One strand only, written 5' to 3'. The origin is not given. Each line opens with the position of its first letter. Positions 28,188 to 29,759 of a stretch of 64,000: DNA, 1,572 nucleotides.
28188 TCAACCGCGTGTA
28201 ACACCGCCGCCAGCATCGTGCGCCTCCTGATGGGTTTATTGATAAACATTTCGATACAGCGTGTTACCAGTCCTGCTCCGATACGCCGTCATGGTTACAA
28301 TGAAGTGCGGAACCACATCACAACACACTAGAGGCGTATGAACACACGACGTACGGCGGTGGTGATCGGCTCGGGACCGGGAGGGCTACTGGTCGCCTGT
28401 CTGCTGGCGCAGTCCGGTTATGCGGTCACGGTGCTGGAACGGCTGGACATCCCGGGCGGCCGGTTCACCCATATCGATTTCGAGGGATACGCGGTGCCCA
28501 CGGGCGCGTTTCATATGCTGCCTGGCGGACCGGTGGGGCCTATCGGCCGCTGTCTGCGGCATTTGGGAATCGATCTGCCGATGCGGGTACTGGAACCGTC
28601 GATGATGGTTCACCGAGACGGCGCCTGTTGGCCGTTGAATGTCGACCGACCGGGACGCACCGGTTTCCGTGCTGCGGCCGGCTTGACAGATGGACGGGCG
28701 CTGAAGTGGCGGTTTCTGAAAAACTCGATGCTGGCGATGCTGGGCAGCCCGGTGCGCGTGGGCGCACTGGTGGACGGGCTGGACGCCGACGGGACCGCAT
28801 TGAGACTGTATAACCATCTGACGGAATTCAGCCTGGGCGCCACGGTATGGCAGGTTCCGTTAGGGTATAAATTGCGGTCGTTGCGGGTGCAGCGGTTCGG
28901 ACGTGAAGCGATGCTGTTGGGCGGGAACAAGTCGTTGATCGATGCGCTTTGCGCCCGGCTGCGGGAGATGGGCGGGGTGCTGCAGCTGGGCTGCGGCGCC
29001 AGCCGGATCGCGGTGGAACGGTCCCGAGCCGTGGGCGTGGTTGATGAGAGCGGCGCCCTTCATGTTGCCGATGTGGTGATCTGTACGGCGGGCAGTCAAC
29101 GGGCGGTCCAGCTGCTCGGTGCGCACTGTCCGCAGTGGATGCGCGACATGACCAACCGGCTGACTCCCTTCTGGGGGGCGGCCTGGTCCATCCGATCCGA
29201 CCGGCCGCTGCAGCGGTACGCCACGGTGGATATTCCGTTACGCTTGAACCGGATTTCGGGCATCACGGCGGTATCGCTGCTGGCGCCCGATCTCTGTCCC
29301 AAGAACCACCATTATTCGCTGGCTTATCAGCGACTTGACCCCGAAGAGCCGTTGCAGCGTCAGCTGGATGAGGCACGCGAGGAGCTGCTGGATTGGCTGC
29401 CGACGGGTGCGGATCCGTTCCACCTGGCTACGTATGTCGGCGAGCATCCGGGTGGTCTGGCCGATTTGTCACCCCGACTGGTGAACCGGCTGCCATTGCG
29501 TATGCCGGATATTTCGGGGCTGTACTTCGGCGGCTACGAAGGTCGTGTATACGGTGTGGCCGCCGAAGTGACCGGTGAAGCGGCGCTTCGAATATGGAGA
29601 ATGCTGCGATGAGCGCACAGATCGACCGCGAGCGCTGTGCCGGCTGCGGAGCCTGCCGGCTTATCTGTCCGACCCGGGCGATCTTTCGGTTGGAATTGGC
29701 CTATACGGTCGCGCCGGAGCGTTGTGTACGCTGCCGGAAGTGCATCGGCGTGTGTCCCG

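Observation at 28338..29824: Methanogen-like phytoene-desaturase homolog translationally coupled to a 2x[4Fe-4S] ferredoxin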

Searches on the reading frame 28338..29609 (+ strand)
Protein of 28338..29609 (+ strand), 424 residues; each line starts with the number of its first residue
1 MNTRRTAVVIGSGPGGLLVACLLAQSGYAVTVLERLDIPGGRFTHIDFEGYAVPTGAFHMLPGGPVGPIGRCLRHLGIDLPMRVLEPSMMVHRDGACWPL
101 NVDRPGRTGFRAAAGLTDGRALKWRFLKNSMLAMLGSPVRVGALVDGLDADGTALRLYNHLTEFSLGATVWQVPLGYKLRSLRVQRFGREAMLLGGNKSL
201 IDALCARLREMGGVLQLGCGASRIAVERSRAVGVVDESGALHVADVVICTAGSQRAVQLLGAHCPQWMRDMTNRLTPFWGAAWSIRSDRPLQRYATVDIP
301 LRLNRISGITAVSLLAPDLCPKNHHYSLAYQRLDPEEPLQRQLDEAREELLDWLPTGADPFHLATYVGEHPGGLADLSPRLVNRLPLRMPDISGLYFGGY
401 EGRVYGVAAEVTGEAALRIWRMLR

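Call 3: search_protein_families(library=pfam, proteins=[window:28338-29609:+], max_evalue=0.01)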
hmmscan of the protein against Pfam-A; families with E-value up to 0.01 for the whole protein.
window:28338-29609:+ (424 aa): 9 families
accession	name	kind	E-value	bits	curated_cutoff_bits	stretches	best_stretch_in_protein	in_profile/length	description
PF13450.12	NAD_binding_8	-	2.9e-12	47.1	21.9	1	9-66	1-58/68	NAD(P)-binding Rossmann-like domain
PF01593.30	Amino_oxidase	-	1.4e-10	41.5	19.8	1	15-257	2-260/443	Flavin containing amine oxidoreductase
PF01266.30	DAO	-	9.4e-09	35.7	27.9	2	199-368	150-309/353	FAD dependent oxidoreductase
PF03486.20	HI0933_like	-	4e-05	23.6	50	1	6-41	2-37/244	HI0933-like protein Rossmann domain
PF07992.20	Pyr_redox_2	-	0.00012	22.1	26.1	1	5-40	143-178/291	Pyridine nucleotide-disulphide oxidoreductase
PF01494.25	FAD_binding_3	-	0.00026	20.8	22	1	7-36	4-33/349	FAD binding domain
PF00070.33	Pyr_redox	-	0.0016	19.4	22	1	7-39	2-34/82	Pyridine nucleotide-disulphide oxidoreductase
PF00890.30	FAD_binding_2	-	0.0037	16.9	20.4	0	7-36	2-31/414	FAD binding domain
PF12831.13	FAD_oxidored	-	0.006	16.4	27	0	8-45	3-40/416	FAD dependent oxidoreductase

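Call 4: search_protein_families(library=ncbifam, proteins=[window:28338-29609:+], max_evalue=0.01)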
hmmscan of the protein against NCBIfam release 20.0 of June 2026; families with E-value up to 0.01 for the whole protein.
window:28338-29609:+ (424 aa): 45 families (the best 25 are shown)
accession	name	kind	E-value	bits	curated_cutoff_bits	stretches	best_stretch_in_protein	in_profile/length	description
TIGR02734.1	crtI_fam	subfamily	2.1e-16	59.7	238.1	2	7-56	1-50/504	phytoene desaturase family protein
NF045637.1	carotdesatCrtDProt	equivalog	1.9e-13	49.8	580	2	8-56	2-50/485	1-hydroxycarotenoid 3,4-desaturase CrtD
NF005560.0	PRK07233.1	equivalog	5.4e-13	48.6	252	2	7-101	3-95/435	hypothetical protein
NF058655.1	CrtID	equivalog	1.8e-10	40.2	640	1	8-56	2-50/478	bifunctional phytoene desaturase/3,4-desaturase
TIGR02733.1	desat_CrtD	equivalog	1.9e-10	40.1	549.7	1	7-102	4-100/492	C-3',4' desaturase CrtD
TIGR02730.1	carot_isom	equivalog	1.3e-08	34.1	586.9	1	7-61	3-57/493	carotenoid isomerase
NF045689.1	BCarotKetCrtO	equivalog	7e-08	31.5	1000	1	6-45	5-44/563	beta-carotene ketolase CrtO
TIGR03467.1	HpnE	equivalog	3.8e-07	29.8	283.05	1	8-44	2-38/430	hydroxysqualene dehydroxylase HpnE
NF042421.1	hydcarot_desat_CrtD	equivalog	5e-07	28.5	500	1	6-56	3-53/487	1-hydroxycarotenoid 3,4-desaturase CrtD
NF004829.0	PRK06183.1-3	subfamily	1.1e-06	27.7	390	1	5-37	9-41/520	bifunctional 3-(3-hydroxy-phenyl)propionate/3-hydroxycinnamic acid hydroxylase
TIGR01316.1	gltA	equivalog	3.3e-06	26.2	471.75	1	3-44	132-173/449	NADPH-dependent glutamate synthase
NF005547.0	PRK07208.1-3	equivalog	5e-06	25.5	380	1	2-41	2-41/465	hypothetical protein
TIGR01317.1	GOGAT_sm_gam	subfamily_domain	8.3e-06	24.9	447.7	1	3-43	142-182/485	glutamate synthase small subunit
TIGR03997.1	mycofact_OYE_2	equivalog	8.5e-06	24.4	793.15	1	3-44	378-419/645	mycofactocin system FadH/OYE family oxidoreductase 2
NF003585.0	PRK05249.1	equivalog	1.1e-05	24.2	465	1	7-46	9-48/464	Si-specific NAD(P)(+) transhydrogenase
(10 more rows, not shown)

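Call 6: find_homologous_proteins(query=window:28338-29609:+)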
Query window:28338-29609:+ (424 aa): 14 proteins with E <= 0.001 among 8000 candidates.
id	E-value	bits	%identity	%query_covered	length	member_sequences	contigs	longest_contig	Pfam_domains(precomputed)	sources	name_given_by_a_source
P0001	7.8e-287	969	100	100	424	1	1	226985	PF01266.31,PF01593.31,PF13450.13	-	-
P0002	5.6e-254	861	88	100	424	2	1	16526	PF01266.31,PF01593.31,PF13450.13,PF03486.21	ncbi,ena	-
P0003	2.5e-88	315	40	95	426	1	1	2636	PF01266.31,PF01593.31,PF13450.13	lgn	-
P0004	3.6e-6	45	27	60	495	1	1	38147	PF01946.24,PF01266.31,PF01593.31,PF13450.13,PF00890.31,PF07992.21,PF03486.21,PF01494.26,PF12831.14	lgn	-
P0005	4.4e-6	44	44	14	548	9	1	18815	PF01266.31,PF01593.31,PF13450.13,PF00890.31,PF07992.21,PF03486.21,PF01494.26,PF12831.14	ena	-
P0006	4.6e-6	44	36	29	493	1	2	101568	PF01946.24,PF01266.31,PF01593.31,PF13450.13,PF00890.31,PF07992.21,PF00070.34,PF13738.13,PF03486.21,PF01494.26,PF12831.14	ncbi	ncbi:MAG: phytoene desaturase family protein [Planctomycetota bacterium]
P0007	8.9e-6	43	46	17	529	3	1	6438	PF01266.31,PF01593.31,PF13450.13,PF00890.31,PF07992.21,PF03486.21,PF01494.26,PF12831.14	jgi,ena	-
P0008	1.0e-5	43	27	60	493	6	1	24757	PF01946.24,PF01266.31,PF01593.31,PF13450.13,PF00890.31,PF07992.21,PF00070.34,PF13738.13,PF03486.21,PF01494.26,PF12831.14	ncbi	ncbi:MAG: phytoene desaturase family protein [Planctomycetota bacterium]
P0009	2.1e-5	42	39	20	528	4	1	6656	PF01266.31,PF01593.31,PF13450.13,PF07992.21,PF00070.34,PF13738.13,PF03486.21,PF01494.26,PF12831.14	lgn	-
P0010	1.1e-4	40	25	54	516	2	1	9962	PF01266.31,PF01593.31,PF13450.13,PF00890.31,PF07992.21,PF00070.34,PF03486.21,PF01494.26,PF12831.14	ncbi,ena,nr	ncbi:MAG TPA: phytoene desaturase family protein [Arenibaculum sp.]|nr:phytoene desaturase family pr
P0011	1.6e-4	39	26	52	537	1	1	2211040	PF01946.24,PF01266.31,PF01593.31,PF13450.13,PF00890.31,PF01494.26,PF12831.14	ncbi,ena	-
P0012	3.4e-4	38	25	59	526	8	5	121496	PF01266.31,PF01593.31,PF13450.13,PF07992.21,PF01494.26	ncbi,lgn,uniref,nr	ncbi:phytoene desaturase [Gluconacetobacter sp. 1b LMG 1731]|uniref:Phytoene desaturase n=1 Tax=Gluc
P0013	4.9e-4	38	43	25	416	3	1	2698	PF01266.31,PF01593.31,PF13450.13,PF07992.21,PF00070.34,PF13738.13,PF03486.21,PF13454.13,PF01134.29,PF01494.26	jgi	jgi:phytoene dehydrogenase-like protein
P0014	7.6e-4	37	35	20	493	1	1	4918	PF01946.24,PF01266.31,PF01593.31,PF13450.13,PF00890.31,PF07992.21,PF00070.34,PF13738.13,PF03486.21,PF01494.26,PF12831.14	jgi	jgi:phytoene desaturase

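Call 8: find_encoding_contigs(protein=P0002, flank=8000)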
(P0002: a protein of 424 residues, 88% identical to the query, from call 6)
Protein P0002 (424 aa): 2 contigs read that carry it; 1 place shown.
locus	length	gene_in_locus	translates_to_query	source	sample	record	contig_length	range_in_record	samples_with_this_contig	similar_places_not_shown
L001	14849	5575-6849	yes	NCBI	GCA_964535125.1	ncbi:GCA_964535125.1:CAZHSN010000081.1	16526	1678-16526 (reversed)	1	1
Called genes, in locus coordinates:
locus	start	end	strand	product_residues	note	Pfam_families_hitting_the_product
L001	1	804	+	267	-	?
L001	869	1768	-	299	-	-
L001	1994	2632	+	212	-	PF12917:YfbR-like, PF13023:HD_3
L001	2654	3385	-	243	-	-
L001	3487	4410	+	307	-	PF00795:CN_hydrolase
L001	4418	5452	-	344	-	PF08240:ADH_N, PF16912:Glu_dehyd_C (weak), PF00107:ADH_zinc_N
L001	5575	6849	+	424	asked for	PF01266:DAO (faint), PF01593:Amino_oxidase, PF03486:HI0933_like (faint), PF13450:NAD_binding_8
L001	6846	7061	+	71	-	PF12797:Fer4_2 (faint), PF12837:Fer4_6 (faint), PF13237:Fer4_10 (faint), PF13484:Fer4_16 (faint), PF14697:Fer4_21, PF12838:Fer4_7 (weak), PF13187:Fer4_9 (weak), PF00037:Fer4 (weak), +2 more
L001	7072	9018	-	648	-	PF00989:PAS, PF08448:PAS_4, PF13188:PAS_8, PF13426:PAS_9, PF08447:PAS_3 (weak), PF02518:HATPase_c, PF00072:Response_reg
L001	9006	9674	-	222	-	PF14417:MEDS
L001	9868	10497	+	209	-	PF00657:Lipase_GDSL, PF13472:Lipase_GDSL_2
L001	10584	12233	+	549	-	PF10114:PocR, PF13188:PAS_8 (weak), PF08448:PAS_4 (weak), PF00512:HisKA, PF02518:HATPase_c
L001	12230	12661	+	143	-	PF00072:Response_reg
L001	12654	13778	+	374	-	PF00072:Response_reg, PF02518:HATPase_c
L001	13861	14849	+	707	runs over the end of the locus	PF22422:MGH1-like_GH, PF03633:Glyco_hydro_65C (faint)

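Call 9: find_encoding_contigs(protein=P0003, flank=8000)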
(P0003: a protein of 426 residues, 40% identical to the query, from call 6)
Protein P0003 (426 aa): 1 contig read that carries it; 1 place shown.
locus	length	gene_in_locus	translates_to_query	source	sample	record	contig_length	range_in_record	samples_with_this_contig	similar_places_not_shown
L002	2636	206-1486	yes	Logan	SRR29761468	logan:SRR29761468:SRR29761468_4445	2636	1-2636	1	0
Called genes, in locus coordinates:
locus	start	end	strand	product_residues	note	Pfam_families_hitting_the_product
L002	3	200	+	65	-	?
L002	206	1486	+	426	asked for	PF01266:DAO (faint), PF13450:NAD_binding_8, PF01593:Amino_oxidase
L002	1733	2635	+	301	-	?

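Call 15: search_protein_representatives(protein=window:28338-29609:+)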
Query: 424 residues. Proteins with E-value up to 0.001 (for the whole library): 1676; up to 1e-10: 176; up to 1e-30: 18. The best 150 are listed.
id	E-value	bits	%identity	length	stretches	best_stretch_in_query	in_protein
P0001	2.5e-287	969.4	100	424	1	1-424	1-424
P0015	1.0e-83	298.5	42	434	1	2-422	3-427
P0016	4.8e-79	283.1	35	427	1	3-423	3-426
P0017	4.1e-62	227.3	32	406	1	24-424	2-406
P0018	1.3e-57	212.5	35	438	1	5-422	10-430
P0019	5.6e-57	210.4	35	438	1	4-422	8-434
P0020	7.2e-55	203.4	42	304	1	5-291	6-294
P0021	1.2e-51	192.8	33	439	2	154-423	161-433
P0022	2.0e-51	192.0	34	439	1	3-419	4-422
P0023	4.6e-49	184.3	33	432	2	181-418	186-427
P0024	1.4e-48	182.7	32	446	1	4-424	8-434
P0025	1.7e-48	182.4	33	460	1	4-419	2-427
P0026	2.1e-47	178.8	38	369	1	71-423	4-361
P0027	9.2e-46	173.4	39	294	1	147-424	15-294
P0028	2.8e-45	171.8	35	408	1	30-416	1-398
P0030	3.4e-34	135.3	29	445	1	7-417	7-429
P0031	3.4e-32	128.7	30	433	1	7-399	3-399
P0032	1.8e-30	123.0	35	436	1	7-348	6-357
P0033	6.4e-30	121.2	32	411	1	9-350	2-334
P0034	8.0e-26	107.7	30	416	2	9-92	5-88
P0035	3.9e-25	105.4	29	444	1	6-375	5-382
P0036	4.5e-25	105.2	31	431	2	5-83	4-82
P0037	6.3e-25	104.7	31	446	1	6-334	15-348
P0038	7.1e-25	104.6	28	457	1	7-416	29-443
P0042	4.7e-22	95.3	30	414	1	8-340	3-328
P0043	1.1e-21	94.1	30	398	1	8-333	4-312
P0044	1.5e-21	93.6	33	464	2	165-410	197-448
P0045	3.2e-21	92.5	29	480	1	6-353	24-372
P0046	4.3e-21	92.1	30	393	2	7-97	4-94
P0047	4.9e-21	91.9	25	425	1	7-342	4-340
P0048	6.2e-21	91.6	25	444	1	5-363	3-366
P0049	6.7e-21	91.5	30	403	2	5-91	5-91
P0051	1.1e-20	90.8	33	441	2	7-80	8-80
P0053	2.2e-20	89.8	27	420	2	5-81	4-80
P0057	3.7e-20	89.0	32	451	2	2-84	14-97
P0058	4.5e-20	88.7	29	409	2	183-413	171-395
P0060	8.6e-20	87.8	33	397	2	4-96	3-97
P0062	1.4e-19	87.1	30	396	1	7-335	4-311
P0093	9.7e-16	74.5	30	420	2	6-82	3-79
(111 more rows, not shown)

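Call 21: search_solved_structures(query=P0001, max_evalue=0.00001, show_alignments=2)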
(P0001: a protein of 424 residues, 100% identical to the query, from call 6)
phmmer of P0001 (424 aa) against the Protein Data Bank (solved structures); distinct sequences matched with E-value up to 0.00001: 2.
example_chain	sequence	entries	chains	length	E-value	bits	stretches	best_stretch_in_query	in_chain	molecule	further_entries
3ka7_A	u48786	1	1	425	2.7e-33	119.1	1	7-373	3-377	Oxidoreductase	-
3nrn_A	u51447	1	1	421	4.4e-19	72.2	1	7-82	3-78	uncharacterized protein PF1083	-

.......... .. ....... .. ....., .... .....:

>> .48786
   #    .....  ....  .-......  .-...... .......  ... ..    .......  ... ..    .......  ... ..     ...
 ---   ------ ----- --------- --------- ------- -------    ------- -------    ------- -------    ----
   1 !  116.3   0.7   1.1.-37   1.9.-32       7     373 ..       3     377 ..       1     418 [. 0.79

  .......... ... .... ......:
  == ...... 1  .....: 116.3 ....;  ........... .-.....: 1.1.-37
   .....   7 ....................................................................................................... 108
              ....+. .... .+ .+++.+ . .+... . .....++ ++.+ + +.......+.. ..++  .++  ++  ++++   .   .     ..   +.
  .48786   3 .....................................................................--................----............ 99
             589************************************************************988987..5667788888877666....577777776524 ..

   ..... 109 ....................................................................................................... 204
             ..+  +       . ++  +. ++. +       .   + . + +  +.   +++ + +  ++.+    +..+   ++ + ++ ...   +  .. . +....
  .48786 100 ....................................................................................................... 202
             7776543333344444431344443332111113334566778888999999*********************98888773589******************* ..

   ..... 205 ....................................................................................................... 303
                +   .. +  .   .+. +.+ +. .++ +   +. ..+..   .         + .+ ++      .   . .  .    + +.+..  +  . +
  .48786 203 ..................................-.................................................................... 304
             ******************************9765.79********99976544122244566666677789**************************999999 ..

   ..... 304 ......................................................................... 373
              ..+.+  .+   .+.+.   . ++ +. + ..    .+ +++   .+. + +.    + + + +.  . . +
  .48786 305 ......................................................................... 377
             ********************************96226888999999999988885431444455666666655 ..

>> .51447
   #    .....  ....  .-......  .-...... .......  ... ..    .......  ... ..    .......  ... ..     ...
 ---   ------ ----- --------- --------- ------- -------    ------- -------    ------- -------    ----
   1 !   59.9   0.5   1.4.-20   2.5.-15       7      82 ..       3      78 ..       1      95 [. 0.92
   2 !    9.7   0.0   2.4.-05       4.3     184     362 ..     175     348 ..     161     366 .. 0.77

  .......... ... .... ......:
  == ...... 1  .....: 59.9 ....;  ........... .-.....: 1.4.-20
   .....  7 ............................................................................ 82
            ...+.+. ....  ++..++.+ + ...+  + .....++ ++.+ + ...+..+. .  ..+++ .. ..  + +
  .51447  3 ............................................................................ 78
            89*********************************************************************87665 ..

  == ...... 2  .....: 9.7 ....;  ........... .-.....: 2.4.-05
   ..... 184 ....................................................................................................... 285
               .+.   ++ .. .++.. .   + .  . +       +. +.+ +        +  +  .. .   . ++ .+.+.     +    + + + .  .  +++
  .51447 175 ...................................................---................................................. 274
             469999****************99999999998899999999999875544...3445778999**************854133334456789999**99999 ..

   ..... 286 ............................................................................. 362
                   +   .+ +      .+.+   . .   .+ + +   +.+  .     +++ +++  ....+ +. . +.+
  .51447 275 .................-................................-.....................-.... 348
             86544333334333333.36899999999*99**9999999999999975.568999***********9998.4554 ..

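Call 27: list_cluster_members(proteins=[P0015, P0016, P0017, P0018, P0019, P0022, P0024, P0030, P0031, P0032])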
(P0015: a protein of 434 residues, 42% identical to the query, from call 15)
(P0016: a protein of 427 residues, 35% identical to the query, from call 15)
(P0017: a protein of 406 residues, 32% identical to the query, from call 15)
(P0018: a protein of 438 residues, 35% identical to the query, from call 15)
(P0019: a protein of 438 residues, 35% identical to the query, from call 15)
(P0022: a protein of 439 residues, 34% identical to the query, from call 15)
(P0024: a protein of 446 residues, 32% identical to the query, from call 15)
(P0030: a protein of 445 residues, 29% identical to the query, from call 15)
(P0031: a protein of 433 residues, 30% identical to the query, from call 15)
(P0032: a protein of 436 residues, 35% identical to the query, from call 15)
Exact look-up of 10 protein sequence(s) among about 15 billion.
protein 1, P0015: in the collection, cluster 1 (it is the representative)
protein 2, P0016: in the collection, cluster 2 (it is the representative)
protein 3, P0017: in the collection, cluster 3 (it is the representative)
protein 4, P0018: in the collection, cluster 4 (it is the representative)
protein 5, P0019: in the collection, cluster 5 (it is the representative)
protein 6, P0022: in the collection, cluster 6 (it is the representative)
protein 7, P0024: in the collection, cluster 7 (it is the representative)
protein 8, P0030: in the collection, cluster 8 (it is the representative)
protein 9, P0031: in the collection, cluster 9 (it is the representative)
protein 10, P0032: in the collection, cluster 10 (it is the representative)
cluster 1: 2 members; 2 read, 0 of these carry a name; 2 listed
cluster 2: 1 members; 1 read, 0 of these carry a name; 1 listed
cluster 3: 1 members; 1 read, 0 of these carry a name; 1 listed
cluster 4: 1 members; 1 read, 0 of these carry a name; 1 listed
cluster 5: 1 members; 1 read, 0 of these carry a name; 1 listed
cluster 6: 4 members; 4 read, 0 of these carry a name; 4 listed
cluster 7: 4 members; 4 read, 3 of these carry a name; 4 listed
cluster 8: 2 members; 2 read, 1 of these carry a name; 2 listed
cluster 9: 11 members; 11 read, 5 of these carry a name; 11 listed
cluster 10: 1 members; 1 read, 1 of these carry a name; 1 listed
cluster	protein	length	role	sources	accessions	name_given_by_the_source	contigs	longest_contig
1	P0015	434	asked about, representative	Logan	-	-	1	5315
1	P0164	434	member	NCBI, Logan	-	-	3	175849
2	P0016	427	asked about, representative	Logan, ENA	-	-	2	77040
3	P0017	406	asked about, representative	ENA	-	-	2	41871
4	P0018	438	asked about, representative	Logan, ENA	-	-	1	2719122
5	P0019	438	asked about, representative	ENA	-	-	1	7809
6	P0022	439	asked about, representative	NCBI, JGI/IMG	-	-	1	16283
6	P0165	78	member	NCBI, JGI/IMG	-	-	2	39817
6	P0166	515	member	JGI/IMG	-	-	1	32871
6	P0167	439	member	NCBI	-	-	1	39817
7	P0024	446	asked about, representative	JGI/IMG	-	glycine/D-amino acid oxidase-like deaminating enzyme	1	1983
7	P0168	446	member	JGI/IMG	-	glycine/D-amino acid oxidase-like deaminating enzyme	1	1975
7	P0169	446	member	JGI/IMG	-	phytoene dehydrogenase-like protein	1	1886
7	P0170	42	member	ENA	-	-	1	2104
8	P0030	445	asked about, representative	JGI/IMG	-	hypothetical protein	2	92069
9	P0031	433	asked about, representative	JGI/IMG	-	phytoene dehydrogenase-like protein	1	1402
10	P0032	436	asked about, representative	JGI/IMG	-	phytoene dehydrogenase-like protein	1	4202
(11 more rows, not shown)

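Call 28: find_encoding_contigs(protein=P0018, flank=6000, max_places=2)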
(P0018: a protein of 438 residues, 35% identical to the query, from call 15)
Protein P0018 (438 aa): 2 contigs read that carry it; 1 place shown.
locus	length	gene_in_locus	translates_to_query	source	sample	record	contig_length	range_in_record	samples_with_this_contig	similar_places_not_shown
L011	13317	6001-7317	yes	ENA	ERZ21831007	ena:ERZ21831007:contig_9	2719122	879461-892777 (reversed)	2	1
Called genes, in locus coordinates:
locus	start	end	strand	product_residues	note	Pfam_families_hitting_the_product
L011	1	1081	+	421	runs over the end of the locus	PF01053:Cys_Met_Meta_PP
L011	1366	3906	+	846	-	-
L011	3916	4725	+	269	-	PF01790:LGT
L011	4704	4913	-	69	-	-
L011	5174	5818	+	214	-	PF00132:Hexapep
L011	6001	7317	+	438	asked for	PF01266:DAO (faint), PF13450:NAD_binding_8, PF01593:Amino_oxidase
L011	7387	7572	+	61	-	PF25160:LdpA_Fe-S-bd (faint), PF13237:Fer4_10 (faint), PF14697:Fer4_21, PF00037:Fer4 (faint), PF12837:Fer4_6 (faint), PF12838:Fer4_7, PF13187:Fer4_9 (weak), PF13484:Fer4_16 (faint)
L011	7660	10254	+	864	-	-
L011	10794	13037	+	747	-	PF10114:PocR, PF00989:PAS (weak), PF08447:PAS_3, PF08448:PAS_4 (faint), PF13188:PAS_8 (faint), PF08447:PAS_3, PF12860:PAS_7 (weak), PF13581:HATPase_c_2, +2 more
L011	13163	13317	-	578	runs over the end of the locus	PF07833:Cu_amine_oxidN1, PF11737:DUF3300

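Call 31: find_encoding_contigs(protein=P0016, flank=6000, max_places=2)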
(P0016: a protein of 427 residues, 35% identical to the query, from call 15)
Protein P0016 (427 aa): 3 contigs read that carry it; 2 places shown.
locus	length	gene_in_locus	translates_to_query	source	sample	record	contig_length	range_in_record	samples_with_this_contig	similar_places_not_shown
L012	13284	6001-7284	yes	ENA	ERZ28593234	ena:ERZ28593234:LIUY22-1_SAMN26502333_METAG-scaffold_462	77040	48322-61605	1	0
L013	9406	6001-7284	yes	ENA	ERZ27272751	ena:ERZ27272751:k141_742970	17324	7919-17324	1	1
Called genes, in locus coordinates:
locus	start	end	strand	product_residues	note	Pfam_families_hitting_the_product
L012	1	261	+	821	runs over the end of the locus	-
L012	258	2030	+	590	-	-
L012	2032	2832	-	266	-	-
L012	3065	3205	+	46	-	-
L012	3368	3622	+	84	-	-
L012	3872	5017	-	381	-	-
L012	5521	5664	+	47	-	-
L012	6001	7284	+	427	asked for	PF01593:Amino_oxidase, PF13450:NAD_binding_8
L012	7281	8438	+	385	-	-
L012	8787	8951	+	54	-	-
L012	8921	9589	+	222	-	PF10040:CRISPR_Cas6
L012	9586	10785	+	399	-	PF00069:Pkinase, PF07714:PK_Tyr_Ser-Thr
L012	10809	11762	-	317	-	PF09002:Card1_endonuc (weak)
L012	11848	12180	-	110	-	-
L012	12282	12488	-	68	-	-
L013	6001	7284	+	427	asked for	PF01593:Amino_oxidase, PF13450:NAD_binding_8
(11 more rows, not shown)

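Call 32: find_encoding_contigs(protein=P0164, flank=6000, max_places=2)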
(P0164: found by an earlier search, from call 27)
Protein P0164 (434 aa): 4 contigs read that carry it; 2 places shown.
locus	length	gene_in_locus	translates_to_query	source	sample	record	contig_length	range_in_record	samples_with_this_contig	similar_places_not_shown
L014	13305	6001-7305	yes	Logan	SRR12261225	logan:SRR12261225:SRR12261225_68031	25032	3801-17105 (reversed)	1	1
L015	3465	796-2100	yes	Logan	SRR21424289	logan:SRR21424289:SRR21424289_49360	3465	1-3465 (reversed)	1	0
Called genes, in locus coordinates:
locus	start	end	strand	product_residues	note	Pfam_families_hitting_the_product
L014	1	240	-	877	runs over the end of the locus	PF00989:PAS, PF13188:PAS_8 (faint), PF08447:PAS_3 (faint), PF08448:PAS_4, PF13426:PAS_9 (weak), PF08448:PAS_4 (weak), PF00512:HisKA, PF02518:HATPase_c, +2 more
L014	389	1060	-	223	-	-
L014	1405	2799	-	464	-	PF13620:CarboxypepD_reg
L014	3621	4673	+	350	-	PF01087:GalP_UDP_transf, PF16285:DUF4931_N, PF16268:DUF4921, PF02744:GalP_UDP_tr_C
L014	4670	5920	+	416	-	PF01476:LysM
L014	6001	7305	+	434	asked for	PF00890:FAD_binding_2 (faint), PF13450:NAD_binding_8, PF01593:Amino_oxidase, PF01266:DAO (weak)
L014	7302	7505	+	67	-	PF25160:LdpA_Fe-S-bd (faint), PF12838:Fer4_7 (faint), PF12837:Fer4_6 (weak), PF13237:Fer4_10 (weak), PF00037:Fer4 (weak), PF14697:Fer4_21, PF00037:Fer4 (weak), PF12797:Fer4_2 (weak), +1 more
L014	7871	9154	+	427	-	PF02321:OEP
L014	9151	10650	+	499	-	-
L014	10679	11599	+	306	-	PF00005:ABC_tran, PF13304:AAA_21 (faint), PF13732:DrrA1-3_C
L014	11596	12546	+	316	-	PF00005:ABC_tran, PF13304:AAA_21 (weak), PF13732:DrrA1-3_C (weak)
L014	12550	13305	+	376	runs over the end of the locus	PF12679:ABC2_membrane_2, PF12698:ABC2_membrane_3, PF01061:ABC2_membrane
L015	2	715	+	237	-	?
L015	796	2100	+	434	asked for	PF00890:FAD_binding_2 (faint), PF13450:NAD_binding_8, PF01593:Amino_oxidase, PF01266:DAO (weak)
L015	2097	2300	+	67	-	PF25160:LdpA_Fe-S-bd (faint), PF12838:Fer4_7 (faint), PF12837:Fer4_6 (weak), PF13237:Fer4_10 (weak), PF00037:Fer4 (weak), PF14697:Fer4_21, PF00037:Fer4 (weak), PF12797:Fer4_2 (weak), +1 more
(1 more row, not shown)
